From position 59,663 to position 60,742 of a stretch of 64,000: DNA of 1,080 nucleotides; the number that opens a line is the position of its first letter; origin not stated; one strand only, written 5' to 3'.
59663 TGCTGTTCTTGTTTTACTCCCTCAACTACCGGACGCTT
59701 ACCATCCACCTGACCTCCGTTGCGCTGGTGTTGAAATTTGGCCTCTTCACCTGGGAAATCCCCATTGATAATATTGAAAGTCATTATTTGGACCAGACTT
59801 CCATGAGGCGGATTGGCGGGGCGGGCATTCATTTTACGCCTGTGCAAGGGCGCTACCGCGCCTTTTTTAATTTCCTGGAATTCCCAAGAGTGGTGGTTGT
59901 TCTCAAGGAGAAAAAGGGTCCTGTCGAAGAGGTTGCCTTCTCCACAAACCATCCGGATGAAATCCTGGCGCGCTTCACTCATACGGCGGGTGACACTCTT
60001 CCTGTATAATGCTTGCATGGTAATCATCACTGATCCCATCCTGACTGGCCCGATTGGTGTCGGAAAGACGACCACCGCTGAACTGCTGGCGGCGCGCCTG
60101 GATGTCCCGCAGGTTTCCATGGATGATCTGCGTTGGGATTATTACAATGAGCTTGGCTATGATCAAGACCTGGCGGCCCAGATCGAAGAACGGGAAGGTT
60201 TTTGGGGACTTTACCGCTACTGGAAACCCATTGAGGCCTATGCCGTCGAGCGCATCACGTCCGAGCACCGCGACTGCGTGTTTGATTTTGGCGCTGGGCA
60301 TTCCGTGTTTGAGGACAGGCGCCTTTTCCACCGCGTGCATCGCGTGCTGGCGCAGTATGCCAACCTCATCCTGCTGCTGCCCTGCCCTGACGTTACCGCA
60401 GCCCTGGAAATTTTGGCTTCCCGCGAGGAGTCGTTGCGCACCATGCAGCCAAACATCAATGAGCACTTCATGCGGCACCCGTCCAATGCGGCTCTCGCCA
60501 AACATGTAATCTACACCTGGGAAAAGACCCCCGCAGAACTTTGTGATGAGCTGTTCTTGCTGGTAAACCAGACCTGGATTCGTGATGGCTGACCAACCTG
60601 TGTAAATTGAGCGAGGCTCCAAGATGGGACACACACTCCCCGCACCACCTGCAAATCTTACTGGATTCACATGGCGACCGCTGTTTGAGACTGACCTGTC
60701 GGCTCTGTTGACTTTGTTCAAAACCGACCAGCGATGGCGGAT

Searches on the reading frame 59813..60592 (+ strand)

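Call 73: search_protein_families(library=pfam, proteins=[window:59813-60592:+], max_evalue=0.001)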
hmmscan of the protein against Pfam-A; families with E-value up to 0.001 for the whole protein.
window:59813-60592:+ (259 aa): 4 families
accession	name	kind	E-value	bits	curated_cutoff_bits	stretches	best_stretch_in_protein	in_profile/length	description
PF13238.12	AAA_18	-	1.4e-06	29.2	29.4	1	76-214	2-121/128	AAA domain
PF01202.28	SKI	-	0.00047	20.7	22.1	0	82-247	2-154/159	Shikimate kinase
PF00004.35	AAA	-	0.00059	20.7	21.2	1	76-104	2-30/131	ATPase family associated with various cellular activities (AAA)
PF13671.12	AAA_33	-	0.00078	20.2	27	0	76-206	3-120/143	AAA domain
